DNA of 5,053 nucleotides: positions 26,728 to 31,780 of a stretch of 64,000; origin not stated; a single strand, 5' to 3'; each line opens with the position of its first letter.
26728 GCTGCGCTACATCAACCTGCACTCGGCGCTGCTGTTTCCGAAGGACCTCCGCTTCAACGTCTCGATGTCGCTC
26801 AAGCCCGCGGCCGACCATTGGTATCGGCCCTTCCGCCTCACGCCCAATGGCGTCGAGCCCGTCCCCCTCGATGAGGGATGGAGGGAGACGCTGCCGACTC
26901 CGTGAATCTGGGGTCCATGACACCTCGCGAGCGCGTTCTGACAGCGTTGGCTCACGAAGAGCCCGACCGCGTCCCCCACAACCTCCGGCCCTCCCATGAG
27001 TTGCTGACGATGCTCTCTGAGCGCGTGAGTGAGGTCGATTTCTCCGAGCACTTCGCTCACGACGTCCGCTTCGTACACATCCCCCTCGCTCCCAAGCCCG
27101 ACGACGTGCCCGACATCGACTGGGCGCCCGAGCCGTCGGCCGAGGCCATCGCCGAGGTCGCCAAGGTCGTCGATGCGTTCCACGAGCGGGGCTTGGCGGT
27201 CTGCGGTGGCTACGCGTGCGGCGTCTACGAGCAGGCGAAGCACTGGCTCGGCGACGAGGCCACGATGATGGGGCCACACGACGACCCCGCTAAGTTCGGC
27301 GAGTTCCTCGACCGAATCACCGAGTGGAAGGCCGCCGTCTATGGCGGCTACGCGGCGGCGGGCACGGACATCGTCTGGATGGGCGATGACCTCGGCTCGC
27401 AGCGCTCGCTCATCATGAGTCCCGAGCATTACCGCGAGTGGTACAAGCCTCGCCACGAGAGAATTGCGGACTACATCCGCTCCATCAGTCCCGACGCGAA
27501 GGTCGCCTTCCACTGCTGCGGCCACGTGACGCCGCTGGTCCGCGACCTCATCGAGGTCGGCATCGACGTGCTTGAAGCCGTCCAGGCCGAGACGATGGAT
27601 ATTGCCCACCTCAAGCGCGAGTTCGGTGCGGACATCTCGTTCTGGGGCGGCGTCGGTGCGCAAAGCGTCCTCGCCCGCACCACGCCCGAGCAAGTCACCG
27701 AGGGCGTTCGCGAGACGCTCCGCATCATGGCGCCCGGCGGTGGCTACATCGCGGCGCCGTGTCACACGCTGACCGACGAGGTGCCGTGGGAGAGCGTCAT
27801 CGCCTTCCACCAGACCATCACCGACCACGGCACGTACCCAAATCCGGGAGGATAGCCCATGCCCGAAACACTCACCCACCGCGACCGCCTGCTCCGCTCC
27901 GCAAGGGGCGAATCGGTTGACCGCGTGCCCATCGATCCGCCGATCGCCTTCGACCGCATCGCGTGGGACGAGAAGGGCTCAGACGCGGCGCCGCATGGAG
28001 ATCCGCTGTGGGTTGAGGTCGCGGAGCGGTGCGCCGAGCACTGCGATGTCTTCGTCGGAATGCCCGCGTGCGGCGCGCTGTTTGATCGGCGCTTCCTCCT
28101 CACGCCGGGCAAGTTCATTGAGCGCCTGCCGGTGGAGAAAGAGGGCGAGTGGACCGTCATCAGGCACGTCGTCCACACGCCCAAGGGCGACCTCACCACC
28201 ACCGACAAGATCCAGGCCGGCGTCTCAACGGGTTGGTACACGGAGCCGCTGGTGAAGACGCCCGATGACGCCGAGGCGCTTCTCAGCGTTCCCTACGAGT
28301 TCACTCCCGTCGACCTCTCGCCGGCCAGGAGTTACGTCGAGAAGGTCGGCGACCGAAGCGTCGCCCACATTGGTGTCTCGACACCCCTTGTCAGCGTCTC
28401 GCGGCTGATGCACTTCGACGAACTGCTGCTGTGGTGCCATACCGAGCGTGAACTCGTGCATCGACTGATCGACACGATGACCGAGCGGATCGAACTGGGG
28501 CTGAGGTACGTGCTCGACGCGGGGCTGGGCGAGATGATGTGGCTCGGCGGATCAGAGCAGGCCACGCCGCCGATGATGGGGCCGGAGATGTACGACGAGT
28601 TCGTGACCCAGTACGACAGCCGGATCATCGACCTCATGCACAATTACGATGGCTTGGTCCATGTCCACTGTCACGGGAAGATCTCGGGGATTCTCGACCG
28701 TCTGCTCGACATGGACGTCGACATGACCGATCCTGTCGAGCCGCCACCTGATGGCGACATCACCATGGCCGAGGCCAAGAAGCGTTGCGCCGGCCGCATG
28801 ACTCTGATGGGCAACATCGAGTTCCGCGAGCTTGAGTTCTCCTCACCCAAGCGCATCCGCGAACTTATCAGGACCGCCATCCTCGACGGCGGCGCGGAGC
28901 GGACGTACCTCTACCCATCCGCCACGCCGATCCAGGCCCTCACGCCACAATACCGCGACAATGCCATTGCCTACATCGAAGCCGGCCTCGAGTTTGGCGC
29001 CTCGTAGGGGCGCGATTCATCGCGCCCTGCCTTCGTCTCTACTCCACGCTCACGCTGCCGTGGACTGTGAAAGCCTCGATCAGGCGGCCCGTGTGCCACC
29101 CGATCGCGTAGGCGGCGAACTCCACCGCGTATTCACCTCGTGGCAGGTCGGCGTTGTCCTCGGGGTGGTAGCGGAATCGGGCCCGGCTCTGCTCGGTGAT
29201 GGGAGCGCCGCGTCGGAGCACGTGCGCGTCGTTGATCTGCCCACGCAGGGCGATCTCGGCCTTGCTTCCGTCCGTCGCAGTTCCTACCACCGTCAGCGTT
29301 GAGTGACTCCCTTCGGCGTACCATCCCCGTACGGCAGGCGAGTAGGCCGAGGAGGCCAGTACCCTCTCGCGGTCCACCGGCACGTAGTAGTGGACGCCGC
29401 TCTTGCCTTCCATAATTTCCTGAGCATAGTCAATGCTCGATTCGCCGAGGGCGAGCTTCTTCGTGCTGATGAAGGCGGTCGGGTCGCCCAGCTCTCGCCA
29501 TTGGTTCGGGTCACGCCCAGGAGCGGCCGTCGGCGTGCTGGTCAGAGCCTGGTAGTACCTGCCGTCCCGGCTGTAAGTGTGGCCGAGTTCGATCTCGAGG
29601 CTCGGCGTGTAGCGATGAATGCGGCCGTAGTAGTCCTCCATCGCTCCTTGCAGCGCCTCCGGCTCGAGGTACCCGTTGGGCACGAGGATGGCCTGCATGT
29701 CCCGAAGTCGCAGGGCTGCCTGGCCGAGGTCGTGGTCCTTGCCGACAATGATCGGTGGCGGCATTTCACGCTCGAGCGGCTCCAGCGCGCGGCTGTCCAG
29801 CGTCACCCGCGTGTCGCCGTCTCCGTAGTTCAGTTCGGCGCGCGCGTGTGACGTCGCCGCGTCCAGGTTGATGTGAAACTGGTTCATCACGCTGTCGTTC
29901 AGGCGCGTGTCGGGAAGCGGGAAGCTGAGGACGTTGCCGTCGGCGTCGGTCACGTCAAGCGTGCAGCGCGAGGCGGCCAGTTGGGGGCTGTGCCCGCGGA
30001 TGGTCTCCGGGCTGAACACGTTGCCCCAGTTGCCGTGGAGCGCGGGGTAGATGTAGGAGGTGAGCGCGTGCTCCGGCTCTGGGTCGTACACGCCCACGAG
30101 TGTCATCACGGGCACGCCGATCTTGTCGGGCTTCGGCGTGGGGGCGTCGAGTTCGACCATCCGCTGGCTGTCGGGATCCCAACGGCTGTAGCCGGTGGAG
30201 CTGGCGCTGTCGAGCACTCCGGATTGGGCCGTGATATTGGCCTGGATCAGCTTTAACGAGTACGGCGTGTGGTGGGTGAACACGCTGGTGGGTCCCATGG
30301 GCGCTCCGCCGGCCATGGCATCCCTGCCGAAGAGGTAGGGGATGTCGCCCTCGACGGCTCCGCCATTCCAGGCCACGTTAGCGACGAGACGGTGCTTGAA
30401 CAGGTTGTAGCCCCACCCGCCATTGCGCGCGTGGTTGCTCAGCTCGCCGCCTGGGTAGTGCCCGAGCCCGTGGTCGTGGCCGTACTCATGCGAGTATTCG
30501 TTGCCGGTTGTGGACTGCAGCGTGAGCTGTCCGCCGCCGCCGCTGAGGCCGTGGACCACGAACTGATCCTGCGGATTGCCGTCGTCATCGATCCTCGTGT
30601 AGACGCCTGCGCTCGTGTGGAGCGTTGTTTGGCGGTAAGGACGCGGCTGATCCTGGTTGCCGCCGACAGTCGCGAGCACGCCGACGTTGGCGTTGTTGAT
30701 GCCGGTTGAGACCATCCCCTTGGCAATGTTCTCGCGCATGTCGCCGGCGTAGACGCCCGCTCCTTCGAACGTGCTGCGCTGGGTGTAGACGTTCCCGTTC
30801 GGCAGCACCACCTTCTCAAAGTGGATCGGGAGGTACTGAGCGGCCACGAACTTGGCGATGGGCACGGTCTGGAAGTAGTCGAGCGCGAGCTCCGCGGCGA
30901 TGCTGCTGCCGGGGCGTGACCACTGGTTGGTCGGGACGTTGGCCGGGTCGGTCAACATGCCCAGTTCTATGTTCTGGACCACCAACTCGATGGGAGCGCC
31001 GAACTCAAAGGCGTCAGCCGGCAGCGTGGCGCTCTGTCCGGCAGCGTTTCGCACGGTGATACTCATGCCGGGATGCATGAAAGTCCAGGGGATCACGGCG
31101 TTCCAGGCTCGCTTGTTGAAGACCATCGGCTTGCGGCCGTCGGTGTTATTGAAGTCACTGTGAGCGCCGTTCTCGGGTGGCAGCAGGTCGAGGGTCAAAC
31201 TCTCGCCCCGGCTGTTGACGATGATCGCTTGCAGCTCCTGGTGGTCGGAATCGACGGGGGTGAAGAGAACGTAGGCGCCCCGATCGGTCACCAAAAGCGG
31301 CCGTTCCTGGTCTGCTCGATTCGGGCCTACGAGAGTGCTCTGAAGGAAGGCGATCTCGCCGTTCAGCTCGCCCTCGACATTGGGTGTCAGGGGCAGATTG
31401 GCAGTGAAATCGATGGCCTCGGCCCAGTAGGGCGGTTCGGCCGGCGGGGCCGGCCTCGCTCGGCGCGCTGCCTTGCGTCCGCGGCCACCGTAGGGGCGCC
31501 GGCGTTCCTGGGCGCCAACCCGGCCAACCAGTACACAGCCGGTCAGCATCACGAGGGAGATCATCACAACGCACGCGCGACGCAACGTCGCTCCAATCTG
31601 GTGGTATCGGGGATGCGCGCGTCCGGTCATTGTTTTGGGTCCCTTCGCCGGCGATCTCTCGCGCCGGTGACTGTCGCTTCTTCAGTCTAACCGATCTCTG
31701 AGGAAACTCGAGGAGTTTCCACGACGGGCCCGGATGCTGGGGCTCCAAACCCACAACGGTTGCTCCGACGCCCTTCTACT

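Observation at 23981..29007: Tight operon: SAF-domain protein, basic Zn-ribbon mini-protein, SPASM/twitch-like radical SAM, C45 Ntn-hydrolase and two URO-D-like proteins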

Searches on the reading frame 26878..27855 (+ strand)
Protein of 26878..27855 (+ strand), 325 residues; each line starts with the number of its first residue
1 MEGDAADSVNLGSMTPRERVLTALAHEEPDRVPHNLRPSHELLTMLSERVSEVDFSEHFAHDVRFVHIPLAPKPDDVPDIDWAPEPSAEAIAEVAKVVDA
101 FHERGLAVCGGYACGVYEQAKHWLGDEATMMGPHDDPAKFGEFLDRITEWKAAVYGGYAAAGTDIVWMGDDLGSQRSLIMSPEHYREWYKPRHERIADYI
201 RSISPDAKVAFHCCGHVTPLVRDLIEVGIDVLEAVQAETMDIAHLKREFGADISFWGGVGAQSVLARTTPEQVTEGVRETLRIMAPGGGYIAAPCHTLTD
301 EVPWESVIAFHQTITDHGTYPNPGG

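Call 3: search_protein_families(library=pfam, proteins=[window:26878-27855:+], max_evalue=0.01)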
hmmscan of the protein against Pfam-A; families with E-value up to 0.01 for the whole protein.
window:26878-27855:+ (325 aa): 1 family
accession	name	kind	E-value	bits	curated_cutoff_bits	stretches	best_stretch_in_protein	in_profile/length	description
PF01208.23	URO-D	-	2.9e-24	86.2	23.9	1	134-315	170-344/346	Uroporphyrinogen decarboxylase (URO-D)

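Call 4: search_protein_families(library=ncbifam, proteins=[window:26878-27855:+], max_evalue=0.01)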
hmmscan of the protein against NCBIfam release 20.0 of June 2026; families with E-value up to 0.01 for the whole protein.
window:26878-27855:+ (325 aa): 4 families
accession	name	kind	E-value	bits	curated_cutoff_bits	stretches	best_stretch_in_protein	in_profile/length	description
TIGR01463.1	mtaA_cmuA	subfamily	5.3e-20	71.9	235.4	1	102-297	134-319/340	MtaA/CmuA family methyltransferase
NF004889.0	PRK06252.1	subfamily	1.4e-18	67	244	1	91-289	124-316/340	methylcobalamin:coenzyme M methyltransferase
NF040654.1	MtaA_Meth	equivalog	1.1e-14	54.2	400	1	90-290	121-316/337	methylcobamide:CoM methyltransferase MtaA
NF041608.1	methylcob_mtaseMtbA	equivalog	4.4e-08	32.6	600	1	102-293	135-321/339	methylcobamide:CoM methyltransferase MtbA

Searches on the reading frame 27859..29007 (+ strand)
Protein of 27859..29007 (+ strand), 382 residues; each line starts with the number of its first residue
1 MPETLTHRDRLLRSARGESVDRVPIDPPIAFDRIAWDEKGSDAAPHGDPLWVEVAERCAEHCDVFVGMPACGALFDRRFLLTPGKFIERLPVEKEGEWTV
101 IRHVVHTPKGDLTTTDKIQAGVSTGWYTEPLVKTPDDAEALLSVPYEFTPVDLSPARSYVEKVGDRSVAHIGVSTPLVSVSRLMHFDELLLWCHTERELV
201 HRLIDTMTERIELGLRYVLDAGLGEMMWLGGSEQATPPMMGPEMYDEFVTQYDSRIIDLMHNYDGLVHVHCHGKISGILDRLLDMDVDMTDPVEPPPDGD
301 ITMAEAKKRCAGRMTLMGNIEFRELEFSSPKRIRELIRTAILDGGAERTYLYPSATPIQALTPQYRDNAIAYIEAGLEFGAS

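Call 3: search_protein_families(library=pfam, proteins=[window:27859-29007:+], max_evalue=0.01)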
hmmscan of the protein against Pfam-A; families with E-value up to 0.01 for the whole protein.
window:27859-29007:+ (382 aa): 1 family
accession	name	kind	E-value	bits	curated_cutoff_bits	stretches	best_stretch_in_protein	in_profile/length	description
PF01208.23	URO-D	-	3.2e-19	69.6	23.9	1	130-344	98-312/346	Uroporphyrinogen decarboxylase (URO-D)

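Call 4: search_protein_families(library=ncbifam, proteins=[window:27859-29007:+], max_evalue=0.01)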
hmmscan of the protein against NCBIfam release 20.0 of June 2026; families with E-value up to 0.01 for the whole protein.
window:27859-29007:+ (382 aa): 5 families
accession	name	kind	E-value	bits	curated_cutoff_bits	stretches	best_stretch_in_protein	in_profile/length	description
NF004889.0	PRK06252.1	subfamily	1.3e-15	57.3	244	1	172-344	144-307/340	methylcobalamin:coenzyme M methyltransferase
TIGR01463.1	mtaA_cmuA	subfamily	1.3e-13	50.9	235.4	1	130-345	99-310/340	MtaA/CmuA family methyltransferase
NF040654.1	MtaA_Meth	equivalog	3.1e-08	32.9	400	1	161-341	131-303/337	methylcobamide:CoM methyltransferase MtaA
NF041608.1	methylcob_mtaseMtbA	equivalog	4.6e-05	22.7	600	1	177-337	148-301/339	methylcobamide:CoM methyltransferase MtbA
TIGR01464.1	hemE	equivalog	0.00043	19.4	302.95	1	187-337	158-298/338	uroporphyrinogen decarboxylase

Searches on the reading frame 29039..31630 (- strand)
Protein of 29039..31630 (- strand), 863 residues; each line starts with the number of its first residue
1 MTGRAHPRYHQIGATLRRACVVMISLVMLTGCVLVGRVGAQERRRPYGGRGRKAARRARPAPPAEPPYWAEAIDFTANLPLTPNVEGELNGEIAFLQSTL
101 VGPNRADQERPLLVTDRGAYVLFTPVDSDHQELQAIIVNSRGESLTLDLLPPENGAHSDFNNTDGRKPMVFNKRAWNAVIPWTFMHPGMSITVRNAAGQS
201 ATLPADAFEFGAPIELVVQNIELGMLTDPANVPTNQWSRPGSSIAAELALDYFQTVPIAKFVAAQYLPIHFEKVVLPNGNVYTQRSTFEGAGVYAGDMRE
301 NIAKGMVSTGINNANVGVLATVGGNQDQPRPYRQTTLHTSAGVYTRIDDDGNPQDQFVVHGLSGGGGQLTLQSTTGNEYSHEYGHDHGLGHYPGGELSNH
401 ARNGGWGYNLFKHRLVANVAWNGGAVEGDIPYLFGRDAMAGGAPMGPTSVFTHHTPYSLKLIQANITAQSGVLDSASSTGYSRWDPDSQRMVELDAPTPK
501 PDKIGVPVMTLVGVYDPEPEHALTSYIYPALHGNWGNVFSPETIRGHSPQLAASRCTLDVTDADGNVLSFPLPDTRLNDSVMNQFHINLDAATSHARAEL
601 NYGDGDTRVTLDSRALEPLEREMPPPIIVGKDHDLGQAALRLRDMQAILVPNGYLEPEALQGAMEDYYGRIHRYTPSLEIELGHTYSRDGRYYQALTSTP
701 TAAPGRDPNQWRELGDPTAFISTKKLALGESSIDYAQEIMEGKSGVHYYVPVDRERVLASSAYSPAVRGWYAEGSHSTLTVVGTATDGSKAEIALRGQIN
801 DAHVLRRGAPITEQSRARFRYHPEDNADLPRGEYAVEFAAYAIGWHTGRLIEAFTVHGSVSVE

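Call 3: search_protein_families(library=pfam, proteins=[window:29039-31630:-], max_evalue=0.01)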
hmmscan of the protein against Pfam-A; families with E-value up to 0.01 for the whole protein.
window:29039-31630:- (863 aa): 2 families
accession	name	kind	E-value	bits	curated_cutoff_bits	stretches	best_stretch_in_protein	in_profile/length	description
PF10462.15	Peptidase_M66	-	5.8e-41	140.9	20.6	1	169-467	5-302/306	Peptidase M66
PF12561.13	TagA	-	3.1e-27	95.5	25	1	500-600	2-97/99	ToxR activated gene A lipoprotein domain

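Call 4: search_protein_families(library=ncbifam, proteins=[window:29039-31630:-], max_evalue=0.01)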
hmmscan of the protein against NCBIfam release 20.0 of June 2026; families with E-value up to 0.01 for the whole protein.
window:29039-31630:- (863 aa): 0 families
